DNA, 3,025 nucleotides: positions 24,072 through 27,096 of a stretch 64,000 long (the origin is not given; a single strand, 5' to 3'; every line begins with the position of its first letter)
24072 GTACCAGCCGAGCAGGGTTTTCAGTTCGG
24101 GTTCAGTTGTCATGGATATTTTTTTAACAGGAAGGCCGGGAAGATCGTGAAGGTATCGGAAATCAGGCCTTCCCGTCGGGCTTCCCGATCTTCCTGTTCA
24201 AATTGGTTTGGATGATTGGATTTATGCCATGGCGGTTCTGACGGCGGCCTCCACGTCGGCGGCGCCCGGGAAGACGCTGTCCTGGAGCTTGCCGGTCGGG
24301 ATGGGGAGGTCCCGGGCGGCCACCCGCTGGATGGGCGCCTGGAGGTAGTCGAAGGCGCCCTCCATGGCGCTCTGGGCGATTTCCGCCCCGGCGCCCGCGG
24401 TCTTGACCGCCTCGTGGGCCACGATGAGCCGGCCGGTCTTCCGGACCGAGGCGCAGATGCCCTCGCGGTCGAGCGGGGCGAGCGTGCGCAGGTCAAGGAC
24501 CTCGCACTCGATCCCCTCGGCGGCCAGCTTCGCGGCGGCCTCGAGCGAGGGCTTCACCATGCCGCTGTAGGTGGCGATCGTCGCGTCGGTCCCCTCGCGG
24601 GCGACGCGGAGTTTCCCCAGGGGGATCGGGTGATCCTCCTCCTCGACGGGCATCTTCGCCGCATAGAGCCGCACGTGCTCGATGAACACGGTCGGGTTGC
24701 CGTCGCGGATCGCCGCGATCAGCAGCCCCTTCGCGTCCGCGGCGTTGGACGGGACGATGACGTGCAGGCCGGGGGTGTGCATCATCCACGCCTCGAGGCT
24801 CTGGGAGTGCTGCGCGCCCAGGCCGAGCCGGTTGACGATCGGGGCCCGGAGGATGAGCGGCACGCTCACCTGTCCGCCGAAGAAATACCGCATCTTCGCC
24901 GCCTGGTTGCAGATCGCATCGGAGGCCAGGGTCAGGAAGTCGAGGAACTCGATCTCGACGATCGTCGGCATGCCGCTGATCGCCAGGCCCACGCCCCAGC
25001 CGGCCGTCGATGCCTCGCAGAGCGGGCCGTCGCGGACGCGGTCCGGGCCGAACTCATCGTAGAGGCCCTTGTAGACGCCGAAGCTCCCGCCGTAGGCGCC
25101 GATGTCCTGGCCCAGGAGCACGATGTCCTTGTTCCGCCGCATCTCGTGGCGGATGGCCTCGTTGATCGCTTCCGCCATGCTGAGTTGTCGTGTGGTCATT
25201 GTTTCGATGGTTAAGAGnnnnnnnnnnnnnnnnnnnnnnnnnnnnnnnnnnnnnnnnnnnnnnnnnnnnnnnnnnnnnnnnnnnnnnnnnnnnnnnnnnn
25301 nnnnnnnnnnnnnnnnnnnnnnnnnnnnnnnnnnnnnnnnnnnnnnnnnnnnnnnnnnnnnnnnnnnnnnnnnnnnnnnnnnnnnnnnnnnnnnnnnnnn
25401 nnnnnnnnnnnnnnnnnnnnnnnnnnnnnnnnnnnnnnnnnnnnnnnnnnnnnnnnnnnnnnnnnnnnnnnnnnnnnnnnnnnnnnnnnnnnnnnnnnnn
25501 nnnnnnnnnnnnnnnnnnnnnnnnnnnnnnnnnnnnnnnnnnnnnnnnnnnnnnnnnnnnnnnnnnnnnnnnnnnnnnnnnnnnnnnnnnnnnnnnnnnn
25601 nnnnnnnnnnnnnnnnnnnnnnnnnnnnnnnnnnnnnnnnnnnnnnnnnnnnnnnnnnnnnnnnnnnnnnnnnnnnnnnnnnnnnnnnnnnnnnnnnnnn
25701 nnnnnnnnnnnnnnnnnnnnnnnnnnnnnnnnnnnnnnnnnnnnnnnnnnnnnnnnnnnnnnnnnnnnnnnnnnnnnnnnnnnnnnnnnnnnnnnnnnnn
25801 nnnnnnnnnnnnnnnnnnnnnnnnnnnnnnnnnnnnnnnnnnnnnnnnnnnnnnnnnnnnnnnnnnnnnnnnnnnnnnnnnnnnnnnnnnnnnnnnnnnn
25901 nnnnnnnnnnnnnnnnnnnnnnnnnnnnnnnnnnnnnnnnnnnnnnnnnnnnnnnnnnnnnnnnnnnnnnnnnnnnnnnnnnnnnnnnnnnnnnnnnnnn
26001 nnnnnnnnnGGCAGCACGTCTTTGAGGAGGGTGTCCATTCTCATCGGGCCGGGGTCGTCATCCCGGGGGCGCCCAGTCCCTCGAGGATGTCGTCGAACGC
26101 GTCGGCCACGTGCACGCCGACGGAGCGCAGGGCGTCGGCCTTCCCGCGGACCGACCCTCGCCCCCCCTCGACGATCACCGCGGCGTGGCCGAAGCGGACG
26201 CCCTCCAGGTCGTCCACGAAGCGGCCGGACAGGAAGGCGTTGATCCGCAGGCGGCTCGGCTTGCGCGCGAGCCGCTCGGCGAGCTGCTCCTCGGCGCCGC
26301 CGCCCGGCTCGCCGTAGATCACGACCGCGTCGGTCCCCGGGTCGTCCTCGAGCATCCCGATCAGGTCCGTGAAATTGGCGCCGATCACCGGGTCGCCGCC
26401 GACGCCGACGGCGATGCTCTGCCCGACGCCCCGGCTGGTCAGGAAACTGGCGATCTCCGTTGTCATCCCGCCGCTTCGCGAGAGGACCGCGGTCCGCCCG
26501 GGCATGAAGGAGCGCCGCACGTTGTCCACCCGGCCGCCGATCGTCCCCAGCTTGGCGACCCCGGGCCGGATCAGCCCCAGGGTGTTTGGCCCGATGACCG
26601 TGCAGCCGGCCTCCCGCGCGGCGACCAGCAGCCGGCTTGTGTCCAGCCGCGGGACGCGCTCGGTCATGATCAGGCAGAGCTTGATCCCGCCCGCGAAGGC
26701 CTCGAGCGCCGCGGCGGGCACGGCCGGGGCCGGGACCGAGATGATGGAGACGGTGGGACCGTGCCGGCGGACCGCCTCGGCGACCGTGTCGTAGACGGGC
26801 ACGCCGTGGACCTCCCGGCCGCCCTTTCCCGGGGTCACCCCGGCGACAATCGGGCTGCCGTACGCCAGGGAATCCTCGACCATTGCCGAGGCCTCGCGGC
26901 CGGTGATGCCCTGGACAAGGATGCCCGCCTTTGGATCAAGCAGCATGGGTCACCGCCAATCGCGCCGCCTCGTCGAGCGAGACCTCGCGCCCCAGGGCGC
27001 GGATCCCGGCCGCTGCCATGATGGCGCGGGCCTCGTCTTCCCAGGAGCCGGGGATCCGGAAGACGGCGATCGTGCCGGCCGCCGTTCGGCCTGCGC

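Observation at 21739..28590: Split ATP-citrate-lyase-like trio plus E1 alpha/beta, core-less lipoyl protein and Fe-S hydro-lyase embedded in a glycan-catabolic operon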

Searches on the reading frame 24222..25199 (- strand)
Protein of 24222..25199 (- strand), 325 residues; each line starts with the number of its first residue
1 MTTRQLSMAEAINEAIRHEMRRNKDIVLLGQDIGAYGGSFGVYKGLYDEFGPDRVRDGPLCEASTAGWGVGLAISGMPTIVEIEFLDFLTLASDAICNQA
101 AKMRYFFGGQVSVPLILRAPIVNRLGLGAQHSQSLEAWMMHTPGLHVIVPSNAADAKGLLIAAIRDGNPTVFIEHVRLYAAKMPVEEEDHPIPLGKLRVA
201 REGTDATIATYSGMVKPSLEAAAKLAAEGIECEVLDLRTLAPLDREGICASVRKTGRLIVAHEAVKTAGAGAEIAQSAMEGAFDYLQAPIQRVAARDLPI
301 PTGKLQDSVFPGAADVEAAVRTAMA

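Call 4: search_protein_families(library=pfam, proteins=[window:24222-25199:-])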
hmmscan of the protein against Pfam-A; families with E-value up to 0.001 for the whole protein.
window:24222-25199:- (325 aa): 2 families
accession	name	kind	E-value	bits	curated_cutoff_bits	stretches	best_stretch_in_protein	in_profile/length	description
PF02779.29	Transket_pyr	-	3.3e-36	125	27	1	5-179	2-172/174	Transketolase, pyrimidine binding domain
PF02780.25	Transketolase_C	-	2.2e-35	121.7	25.9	1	195-316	1-124/124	Transketolase, C-terminal domain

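Call 5: search_protein_families(library=ncbifam, proteins=[window:24222-25199:-])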
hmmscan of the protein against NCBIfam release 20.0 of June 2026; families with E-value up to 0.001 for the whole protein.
window:24222-25199:- (325 aa): 7 families
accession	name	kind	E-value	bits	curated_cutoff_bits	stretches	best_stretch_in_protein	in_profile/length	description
NF006667.0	PRK09212.1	subfamily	9.5e-100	333.7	321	1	5-323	3-322/327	pyruvate dehydrogenase complex E1 component subunit beta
NF008854.0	PRK11892.1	equivalog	5.2e-96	322.1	454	1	4-323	140-461/464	pyruvate dehydrogenase complex E1 component subunit beta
TIGR00204.1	dxs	equivalog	5.3e-23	81.4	465.95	1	44-306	344-594/616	1-deoxy-D-xylulose-5-phosphate synthase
NF004559.0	PRK05899.2-5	equivalog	8.2e-19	67.3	488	1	7-300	319-598/627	transketolase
NF004556.0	PRK05899.2-2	equivalog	6.4e-10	37.9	575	1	144-283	455-598/639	transketolase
NF003933.0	PRK05444.2-2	equivalog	2.3e-06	26.4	395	1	54-304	336-582/606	1-deoxy-D-xylulose-5-phosphate synthase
NF008968.0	PRK12315.1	subfamily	2.3e-06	26.2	510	1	5-276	278-535/582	1-deoxy-D-xylulose-5-phosphate synthase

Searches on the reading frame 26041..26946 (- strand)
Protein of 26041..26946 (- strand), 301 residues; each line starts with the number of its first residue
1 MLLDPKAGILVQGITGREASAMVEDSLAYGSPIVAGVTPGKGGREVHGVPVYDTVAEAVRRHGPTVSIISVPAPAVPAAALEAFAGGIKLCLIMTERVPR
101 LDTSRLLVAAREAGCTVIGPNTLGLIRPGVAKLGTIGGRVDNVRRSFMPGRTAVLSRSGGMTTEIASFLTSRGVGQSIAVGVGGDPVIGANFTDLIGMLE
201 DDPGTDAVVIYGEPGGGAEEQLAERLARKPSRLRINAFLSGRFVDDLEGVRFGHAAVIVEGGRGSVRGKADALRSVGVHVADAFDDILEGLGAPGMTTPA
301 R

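Call 4: search_protein_families(library=pfam, proteins=[window:26041-26946:-])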
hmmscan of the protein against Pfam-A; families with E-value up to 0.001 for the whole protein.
window:26041-26946:- (301 aa): 4 families
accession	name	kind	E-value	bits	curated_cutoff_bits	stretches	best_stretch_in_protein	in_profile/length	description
PF02629.25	CoA_binding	-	4.3e-22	79.1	22.3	1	8-96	5-96/97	CoA binding domain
PF00549.24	Ligase_CoA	-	2.2e-10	41.2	24.5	1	155-277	1-126/128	CoA-ligase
PF13607.11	Succ_CoA_lig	-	1.7e-08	34.7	27.4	1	149-242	1-91/138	Succinyl-CoA ligase like flavodoxin domain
PF13380.12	CoA_binding_2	-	4.2e-06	27.6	22.8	1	29-126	26-114/116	CoA binding domain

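Call 5: search_protein_families(library=ncbifam, proteins=[window:26041-26946:-])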
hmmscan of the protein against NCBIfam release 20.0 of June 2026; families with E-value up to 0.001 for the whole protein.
window:26041-26946:- (301 aa): 4 families
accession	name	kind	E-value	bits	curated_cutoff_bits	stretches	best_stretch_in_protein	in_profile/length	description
TIGR01019.1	sucCoAalpha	subfamily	8.3e-75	251.8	353.2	1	2-289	2-280/286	succinate--CoA ligase subunit alpha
NF004230.0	PRK05678.1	equivalog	1.5e-72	244.3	336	1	2-287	4-280/291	succinate--CoA ligase subunit alpha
TIGR02717.1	AcCoA-syn-alpha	equivalog_domain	1e-19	70.6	567.15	1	43-213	46-212/447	acetate--CoA ligase alpha subunit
NF045494.1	AcCoALig_Archglob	equivalog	3.8e-08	32.2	1200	1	65-242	283-454/665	acetate--CoA ligase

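Call 7: find_encoding_contigs(protein=window:26041-26946:-, flank=10000, max_places=6)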
Protein window:26041-26946:- (301 aa): 23 contigs read that carry it; 6 places shown.
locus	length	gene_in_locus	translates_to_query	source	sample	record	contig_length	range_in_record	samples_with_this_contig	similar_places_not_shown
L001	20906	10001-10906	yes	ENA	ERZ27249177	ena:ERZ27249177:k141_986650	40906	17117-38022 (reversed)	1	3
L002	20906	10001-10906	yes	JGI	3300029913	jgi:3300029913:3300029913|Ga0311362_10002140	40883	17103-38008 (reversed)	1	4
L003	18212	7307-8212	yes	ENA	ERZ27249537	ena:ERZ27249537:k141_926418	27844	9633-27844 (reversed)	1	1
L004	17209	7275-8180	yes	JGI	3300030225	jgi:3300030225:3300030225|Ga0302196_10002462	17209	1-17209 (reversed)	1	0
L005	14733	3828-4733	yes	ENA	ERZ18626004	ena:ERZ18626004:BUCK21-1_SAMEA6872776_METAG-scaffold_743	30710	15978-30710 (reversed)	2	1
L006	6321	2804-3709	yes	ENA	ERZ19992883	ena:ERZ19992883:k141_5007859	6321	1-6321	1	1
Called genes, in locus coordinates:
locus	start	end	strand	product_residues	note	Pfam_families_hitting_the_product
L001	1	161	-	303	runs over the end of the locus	PF00528:BPD_transp_1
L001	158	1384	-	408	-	PF01547:SBP_bac_1, PF13416:SBP_bac_8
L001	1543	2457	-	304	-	PF02311:AraC_binding, PF12833:HTH_18, PF00165:HTH_AraC (weak)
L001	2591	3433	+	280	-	PF23441:SDR, PF00106:adh_short, PF08659:KR, PF13561:adh_short_C2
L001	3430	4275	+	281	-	PF01261:AP_endonuc_2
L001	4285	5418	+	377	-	PF02746:MR_MLE_N, PF13378:MR_MLE_C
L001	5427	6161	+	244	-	PF00106:adh_short, PF08659:KR, PF01370:Epimerase (weak), PF13460:NAD_binding_10 (weak), PF13561:adh_short_C2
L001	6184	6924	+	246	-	PF00106:adh_short, PF08659:KR, PF13561:adh_short_C2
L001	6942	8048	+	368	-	PF01408:GFO_IDH_MocA, PF03447:NAD_binding_3 (weak), PF02894:GFO_IDH_MocA_C (weak), PF22725:GFO_IDH_MocA_C3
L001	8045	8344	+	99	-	-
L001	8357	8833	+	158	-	PF00364:Biotin_lipoyl, PF02817:E3_binding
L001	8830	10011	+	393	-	PF08442:ATP-grasp_2, PF13549:ATP-grasp_5, PF16114:Citrate_bind (weak)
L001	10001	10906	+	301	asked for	PF02629:CoA_binding, PF13380:CoA_binding_2 (weak), PF13607:Succ_CoA_lig, PF00549:Ligase_CoA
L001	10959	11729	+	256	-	PF00285:Citrate_synt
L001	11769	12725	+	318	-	PF02779:Transket_pyr, PF02780:Transketolase_C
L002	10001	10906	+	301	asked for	PF02629:CoA_binding, PF13380:CoA_binding_2 (weak), PF13607:Succ_CoA_lig, PF00549:Ligase_CoA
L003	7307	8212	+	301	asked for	PF02629:CoA_binding, PF13380:CoA_binding_2 (weak), PF13607:Succ_CoA_lig, PF00549:Ligase_CoA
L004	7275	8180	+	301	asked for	PF02629:CoA_binding, PF13380:CoA_binding_2 (weak), PF13607:Succ_CoA_lig, PF00549:Ligase_CoA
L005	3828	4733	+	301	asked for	PF02629:CoA_binding, PF13380:CoA_binding_2 (weak), PF13607:Succ_CoA_lig, PF00549:Ligase_CoA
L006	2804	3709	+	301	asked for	PF02629:CoA_binding, PF13380:CoA_binding_2 (weak), PF13607:Succ_CoA_lig, PF00549:Ligase_CoA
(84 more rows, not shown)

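Call 33: search_solved_structures(query=window:26041-26946:-, max_evalue=0.00001, show_alignments=2)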
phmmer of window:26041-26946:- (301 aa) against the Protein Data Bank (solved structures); distinct sequences matched with E-value up to 0.00001: 36.
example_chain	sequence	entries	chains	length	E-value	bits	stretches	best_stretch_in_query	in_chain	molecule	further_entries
2yv2_A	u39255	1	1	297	1.8e-70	240.9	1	2-284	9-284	Succinyl-CoA synthetase alpha chain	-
3ufx_A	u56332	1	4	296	1e-62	215.4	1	2-289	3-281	succinyl-CoA synthetase alpha subunit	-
1oi7_A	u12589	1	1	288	4.1e-62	213.5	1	3-289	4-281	SUCCINYL-COA SYNTHETASE ALPHA CHAIN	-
2yv1_A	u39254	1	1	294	1.4e-61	211.7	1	2-289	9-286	Succinyl-CoA ligase [ADP-forming] subunit alpha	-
2nu8_A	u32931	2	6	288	3.6e-60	207.1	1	2-291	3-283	Succinyl-CoA ligase [ADP-forming] subunit alpha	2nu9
6hxq_A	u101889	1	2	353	4.3e-60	206.8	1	5-288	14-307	Citryl-CoA synthetase small subunit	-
2nu7_A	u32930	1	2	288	1.3e-59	205.2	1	2-291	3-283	Succinyl-CoA ligase [ADP-forming] subunit alpha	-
1cqi_A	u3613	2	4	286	1.7e-59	204.9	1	2-291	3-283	PROTEIN (SUCCINYL-COA SYNTHETASE ALPHA CHAIN) | SUCCINYL-COA SYNTHETASE ALPHA CHAIN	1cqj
1jkj_A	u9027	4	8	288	1.8e-59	204.8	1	2-291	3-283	succinyl-CoA synthetase alpha subunit | SUCCINYL-COA SYNTHETASE, ALPHA SUBUNIT | PROTEIN (SUCCINYL-COA LIGASE)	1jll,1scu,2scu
2nua_A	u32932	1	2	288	2e-59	204.6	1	2-291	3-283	Succinyl-CoA ligase [ADP-forming] subunit alpha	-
2nu6_A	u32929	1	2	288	2.1e-59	204.6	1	2-291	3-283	Succinyl-CoA ligase [ADP-forming] subunit alpha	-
6mgg_A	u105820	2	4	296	6.3e-55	189.9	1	2-279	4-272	Succinate--CoA ligase [ADP-forming] subunit alpha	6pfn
2fp4_A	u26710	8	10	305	1.1e-52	182.6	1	3-281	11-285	Succinyl-CoA ligase [GDP-forming] alpha-chain, mitochondrial | Succinate--CoA ligase [ADP/GDP-forming] subunit alpha, mitochondrial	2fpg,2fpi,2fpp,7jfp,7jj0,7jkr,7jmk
1euc_A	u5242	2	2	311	1.2e-52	182.5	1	3-281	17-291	SUCCINYL-COA SYNTHETASE, ALPHA CHAIN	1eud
4xx0_A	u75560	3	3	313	1.2e-52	182.4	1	3-281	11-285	Succinyl-CoA ligase [ADP/GDP-forming] subunit alpha, mitochondrial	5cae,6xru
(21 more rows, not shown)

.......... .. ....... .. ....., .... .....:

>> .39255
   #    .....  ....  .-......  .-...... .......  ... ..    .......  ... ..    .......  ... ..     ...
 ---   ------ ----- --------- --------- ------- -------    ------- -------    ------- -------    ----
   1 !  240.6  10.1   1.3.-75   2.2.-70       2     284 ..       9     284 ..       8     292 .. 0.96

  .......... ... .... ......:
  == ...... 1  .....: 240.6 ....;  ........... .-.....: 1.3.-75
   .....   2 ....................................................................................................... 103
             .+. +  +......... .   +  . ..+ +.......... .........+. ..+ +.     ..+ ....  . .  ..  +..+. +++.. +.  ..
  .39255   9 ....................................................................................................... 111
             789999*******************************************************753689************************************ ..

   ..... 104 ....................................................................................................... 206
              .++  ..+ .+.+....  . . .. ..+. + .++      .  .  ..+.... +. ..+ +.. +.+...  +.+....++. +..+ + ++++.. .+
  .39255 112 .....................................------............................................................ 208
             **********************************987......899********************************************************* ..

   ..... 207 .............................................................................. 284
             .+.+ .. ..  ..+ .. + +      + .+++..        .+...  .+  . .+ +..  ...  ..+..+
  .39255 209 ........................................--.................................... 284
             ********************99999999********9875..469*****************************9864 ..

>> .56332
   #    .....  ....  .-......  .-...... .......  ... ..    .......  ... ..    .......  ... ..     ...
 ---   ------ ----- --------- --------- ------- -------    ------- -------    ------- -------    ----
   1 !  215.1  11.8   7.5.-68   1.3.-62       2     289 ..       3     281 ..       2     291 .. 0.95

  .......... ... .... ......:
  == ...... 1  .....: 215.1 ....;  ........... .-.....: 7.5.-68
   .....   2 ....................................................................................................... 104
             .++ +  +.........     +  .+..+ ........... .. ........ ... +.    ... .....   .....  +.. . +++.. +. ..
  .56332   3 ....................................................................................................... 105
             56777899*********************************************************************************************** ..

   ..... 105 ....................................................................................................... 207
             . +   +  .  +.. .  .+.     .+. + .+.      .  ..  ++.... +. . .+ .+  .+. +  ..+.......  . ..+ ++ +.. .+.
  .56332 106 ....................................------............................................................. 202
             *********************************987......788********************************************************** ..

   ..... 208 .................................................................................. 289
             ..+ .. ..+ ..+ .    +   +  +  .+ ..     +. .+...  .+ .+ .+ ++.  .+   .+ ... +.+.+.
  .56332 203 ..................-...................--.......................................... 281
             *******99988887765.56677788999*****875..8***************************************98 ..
